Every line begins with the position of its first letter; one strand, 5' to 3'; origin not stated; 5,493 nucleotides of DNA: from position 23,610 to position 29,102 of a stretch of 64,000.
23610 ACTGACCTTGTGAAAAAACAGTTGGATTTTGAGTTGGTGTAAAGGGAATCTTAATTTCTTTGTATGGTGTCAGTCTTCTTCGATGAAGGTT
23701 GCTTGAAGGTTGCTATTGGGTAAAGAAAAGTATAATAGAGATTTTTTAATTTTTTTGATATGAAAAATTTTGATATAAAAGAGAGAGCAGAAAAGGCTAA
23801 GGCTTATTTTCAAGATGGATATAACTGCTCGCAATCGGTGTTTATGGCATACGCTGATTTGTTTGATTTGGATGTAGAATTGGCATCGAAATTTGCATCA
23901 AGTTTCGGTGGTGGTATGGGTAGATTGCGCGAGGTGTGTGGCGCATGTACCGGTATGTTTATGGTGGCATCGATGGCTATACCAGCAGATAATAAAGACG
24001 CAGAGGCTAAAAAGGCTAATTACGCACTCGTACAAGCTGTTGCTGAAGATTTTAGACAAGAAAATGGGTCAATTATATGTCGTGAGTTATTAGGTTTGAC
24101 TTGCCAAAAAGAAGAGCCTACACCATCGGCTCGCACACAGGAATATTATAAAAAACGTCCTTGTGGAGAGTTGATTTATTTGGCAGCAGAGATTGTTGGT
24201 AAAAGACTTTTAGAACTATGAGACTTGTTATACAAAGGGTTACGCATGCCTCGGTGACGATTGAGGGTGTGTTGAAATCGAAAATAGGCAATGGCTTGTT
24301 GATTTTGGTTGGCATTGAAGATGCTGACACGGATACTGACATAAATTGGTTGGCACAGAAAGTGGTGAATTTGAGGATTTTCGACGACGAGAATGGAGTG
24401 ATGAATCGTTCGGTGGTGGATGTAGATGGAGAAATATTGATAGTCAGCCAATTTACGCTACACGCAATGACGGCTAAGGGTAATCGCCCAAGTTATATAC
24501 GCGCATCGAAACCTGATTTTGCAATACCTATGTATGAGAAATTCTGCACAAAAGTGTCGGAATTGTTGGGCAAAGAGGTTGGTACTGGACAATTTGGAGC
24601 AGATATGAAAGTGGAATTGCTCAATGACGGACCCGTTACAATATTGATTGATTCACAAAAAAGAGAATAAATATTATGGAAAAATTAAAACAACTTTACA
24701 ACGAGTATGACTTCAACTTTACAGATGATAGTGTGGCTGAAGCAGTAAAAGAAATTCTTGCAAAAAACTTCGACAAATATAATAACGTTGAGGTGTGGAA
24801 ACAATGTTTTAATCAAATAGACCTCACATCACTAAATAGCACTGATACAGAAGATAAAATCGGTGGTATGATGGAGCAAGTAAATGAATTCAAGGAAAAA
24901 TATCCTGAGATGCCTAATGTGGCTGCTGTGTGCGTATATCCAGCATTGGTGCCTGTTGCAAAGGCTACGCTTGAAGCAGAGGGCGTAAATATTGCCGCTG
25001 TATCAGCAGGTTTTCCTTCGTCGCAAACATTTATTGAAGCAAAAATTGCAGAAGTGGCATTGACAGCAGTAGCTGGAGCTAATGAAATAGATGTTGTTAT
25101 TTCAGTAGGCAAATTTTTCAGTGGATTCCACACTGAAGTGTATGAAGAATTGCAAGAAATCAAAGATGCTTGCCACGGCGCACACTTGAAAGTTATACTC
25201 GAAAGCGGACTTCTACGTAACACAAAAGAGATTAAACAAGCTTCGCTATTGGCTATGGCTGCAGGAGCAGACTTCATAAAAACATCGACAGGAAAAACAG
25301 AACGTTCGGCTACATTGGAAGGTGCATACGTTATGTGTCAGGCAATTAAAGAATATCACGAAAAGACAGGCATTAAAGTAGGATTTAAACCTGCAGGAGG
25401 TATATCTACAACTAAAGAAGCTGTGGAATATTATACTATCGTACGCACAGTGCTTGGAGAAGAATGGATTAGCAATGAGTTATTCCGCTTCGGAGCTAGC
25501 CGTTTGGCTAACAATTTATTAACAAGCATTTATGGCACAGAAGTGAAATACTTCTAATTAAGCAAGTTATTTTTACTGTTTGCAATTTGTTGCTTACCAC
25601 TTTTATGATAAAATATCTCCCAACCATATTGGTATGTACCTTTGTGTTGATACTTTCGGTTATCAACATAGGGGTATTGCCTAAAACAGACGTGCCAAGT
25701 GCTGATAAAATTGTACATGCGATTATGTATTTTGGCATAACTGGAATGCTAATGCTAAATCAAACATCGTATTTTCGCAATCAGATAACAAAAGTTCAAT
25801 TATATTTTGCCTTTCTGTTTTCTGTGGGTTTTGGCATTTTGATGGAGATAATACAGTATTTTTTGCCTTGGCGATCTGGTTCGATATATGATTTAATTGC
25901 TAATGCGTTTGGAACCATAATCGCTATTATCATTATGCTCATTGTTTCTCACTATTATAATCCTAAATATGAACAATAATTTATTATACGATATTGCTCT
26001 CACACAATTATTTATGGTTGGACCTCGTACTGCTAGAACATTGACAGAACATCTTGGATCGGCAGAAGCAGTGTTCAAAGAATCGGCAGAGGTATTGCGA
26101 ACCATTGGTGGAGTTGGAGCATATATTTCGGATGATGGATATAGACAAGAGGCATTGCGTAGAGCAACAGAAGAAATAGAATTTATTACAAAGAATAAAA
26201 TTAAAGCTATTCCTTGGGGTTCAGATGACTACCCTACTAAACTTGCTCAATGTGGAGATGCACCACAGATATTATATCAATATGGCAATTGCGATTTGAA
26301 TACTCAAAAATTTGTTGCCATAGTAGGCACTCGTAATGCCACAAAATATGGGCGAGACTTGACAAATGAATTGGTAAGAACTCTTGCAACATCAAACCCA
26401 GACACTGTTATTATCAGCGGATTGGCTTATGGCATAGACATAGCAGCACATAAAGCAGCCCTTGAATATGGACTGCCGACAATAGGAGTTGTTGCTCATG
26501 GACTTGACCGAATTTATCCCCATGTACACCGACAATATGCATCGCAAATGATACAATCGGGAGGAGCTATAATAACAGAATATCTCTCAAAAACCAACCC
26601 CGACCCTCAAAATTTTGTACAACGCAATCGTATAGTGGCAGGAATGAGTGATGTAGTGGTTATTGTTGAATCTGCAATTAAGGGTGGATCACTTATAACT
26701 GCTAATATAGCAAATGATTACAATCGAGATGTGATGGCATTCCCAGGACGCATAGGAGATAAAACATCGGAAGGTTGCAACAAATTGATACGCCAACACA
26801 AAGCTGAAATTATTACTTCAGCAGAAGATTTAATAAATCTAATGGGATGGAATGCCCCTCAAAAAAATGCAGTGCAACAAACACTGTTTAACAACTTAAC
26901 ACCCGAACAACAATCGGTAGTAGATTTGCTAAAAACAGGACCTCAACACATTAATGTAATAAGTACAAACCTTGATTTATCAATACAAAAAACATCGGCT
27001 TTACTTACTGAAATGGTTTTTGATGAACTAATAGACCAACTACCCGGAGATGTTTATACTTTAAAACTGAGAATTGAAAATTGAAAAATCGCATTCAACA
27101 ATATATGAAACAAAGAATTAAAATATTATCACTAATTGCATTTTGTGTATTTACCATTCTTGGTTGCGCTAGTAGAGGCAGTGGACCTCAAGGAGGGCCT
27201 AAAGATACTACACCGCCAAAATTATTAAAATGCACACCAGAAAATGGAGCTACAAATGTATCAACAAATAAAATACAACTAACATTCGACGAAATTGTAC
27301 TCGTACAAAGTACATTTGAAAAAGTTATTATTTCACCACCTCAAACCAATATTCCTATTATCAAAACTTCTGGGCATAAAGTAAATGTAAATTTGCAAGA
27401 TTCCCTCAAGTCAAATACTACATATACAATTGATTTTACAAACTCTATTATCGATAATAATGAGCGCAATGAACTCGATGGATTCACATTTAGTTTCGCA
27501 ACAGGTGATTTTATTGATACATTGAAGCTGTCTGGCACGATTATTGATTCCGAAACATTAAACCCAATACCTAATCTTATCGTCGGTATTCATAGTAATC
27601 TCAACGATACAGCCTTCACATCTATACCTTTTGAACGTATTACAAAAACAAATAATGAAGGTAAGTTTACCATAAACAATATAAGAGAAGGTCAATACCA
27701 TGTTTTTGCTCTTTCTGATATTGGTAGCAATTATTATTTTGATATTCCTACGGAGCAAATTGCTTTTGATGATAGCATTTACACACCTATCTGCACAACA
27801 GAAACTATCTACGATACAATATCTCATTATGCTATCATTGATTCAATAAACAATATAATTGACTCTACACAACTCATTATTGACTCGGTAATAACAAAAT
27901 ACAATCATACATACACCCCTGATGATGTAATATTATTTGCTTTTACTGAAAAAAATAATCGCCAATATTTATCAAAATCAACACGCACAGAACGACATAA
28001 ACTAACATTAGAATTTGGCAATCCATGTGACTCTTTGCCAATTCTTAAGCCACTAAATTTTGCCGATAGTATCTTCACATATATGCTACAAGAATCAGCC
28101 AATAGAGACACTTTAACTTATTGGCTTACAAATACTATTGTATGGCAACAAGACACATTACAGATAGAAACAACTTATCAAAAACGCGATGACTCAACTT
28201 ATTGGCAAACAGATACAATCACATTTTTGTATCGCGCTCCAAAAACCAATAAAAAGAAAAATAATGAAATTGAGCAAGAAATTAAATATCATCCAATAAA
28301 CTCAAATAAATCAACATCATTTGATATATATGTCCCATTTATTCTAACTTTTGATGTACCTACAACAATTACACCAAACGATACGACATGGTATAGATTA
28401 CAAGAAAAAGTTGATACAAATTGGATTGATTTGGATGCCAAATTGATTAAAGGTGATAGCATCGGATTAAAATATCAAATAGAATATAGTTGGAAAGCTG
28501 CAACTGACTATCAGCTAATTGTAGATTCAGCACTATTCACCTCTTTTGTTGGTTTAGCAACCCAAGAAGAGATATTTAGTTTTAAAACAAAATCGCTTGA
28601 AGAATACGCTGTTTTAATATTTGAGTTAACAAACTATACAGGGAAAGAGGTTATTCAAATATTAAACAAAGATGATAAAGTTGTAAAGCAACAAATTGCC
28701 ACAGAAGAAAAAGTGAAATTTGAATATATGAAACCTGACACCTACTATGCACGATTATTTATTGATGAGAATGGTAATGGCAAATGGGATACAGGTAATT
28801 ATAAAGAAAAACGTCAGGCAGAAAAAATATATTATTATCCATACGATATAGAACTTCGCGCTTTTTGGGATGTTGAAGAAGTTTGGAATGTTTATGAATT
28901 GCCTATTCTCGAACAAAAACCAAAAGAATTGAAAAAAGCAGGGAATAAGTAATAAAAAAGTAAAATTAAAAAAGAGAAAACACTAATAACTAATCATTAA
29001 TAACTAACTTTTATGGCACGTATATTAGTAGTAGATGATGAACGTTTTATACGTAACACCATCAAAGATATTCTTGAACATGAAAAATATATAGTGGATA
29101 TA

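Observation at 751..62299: Heptamer arrays mark most gene and operon junctions of the backbone but are missing from the AT-rich islands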

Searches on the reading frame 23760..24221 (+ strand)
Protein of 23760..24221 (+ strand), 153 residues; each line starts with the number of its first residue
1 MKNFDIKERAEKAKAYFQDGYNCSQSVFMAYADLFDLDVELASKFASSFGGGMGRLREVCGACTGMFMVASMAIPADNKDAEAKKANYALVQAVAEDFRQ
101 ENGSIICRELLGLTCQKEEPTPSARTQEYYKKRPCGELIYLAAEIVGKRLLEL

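Call 11: search_protein_families(library=pfam, proteins=[window:23760-24221:+])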
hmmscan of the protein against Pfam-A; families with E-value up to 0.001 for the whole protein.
window:23760-24221:+ (153 aa): 1 family
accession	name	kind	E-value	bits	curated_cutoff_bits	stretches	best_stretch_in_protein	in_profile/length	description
PF09719.15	C_GCAxxG_C_C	-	4.3e-35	120.8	27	1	21-147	1-116/118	Putative redox-active protein (C_GCAxxG_C_C)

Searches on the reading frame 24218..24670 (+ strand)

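Call 11: search_protein_families(library=pfam, proteins=[window:24218-24670:+])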
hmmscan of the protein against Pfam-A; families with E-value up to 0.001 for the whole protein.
window:24218-24670:+ (150 aa): 1 family
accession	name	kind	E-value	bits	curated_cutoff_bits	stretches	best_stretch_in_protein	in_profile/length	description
PF02580.21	Tyr_Deacylase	-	7e-60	202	25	1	2-145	1-144/144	D-Tyr-tRNA(Tyr) deacylase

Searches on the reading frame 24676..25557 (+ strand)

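Call 11: search_protein_families(library=pfam, proteins=[window:24676-25557:+])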
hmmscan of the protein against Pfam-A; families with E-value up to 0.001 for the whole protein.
window:24676-25557:+ (293 aa): 1 family
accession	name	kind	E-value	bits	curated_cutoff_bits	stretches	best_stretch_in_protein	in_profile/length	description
PF01791.15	DeoC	-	2.8e-25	89.7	23.8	1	48-248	6-202/229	DeoC/LacD family aldolase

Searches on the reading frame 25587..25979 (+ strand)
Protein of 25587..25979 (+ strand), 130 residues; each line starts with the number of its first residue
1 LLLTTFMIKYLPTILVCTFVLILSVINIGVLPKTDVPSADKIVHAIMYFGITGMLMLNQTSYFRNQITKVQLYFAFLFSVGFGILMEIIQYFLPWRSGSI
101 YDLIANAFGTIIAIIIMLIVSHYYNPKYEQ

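Call 25: search_protein_families(library=pfam, proteins=[window:25587-25979:+])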
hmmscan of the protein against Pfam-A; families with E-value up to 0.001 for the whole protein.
window:25587-25979:+ (130 aa): 1 family
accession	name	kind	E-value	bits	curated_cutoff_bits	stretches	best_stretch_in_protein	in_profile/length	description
PF04892.17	VanZ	-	2.7e-10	41.4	30.1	1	36-120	55-125/126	VanZ like family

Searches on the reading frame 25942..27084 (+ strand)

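Call 25: search_protein_families(library=pfam, proteins=[window:25942-27084:+])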
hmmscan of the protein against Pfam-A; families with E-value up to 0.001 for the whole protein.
window:25942-27084:+ (380 aa): 4 families
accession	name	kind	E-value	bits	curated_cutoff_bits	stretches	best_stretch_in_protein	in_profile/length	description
PF02481.21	DNA_processg_A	-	3.3e-74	249.1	29.6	1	82-291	2-210/212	DNA recombination-mediator protein A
PF17782.7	DprA_WH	-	3.7e-06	27.3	22.9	1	318-369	9-60/61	DprA winged helix domain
PF12694.12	cpYpsA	-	0.00016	21.9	26.2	0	157-291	1-120/145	Circularly permutated YpsA SLOG family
PF18306.6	LDcluster4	-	0.00046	20.3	26.3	0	124-273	3-125/151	SLOG cluster4 family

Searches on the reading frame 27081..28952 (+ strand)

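Call 25: search_protein_families(library=pfam, proteins=[window:27081-28952:+])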
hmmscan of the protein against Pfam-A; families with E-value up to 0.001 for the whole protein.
window:27081-28952:+ (623 aa): 3 families
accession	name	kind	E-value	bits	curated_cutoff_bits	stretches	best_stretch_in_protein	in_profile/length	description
PF13205.12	Big_5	-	2.1e-21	77.1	23.6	1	42-141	1-105/105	Bacterial Ig-like domain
PF09912.14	DUF2141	-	2.5e-07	31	24.4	0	530-572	27-73/112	Uncharacterized protein conserved in bacteria (DUF2141)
PF13620.12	CarboxypepD_reg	-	0.00012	22.7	32.3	1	150-210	2-54/82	Carboxypeptidase regulatory-like domain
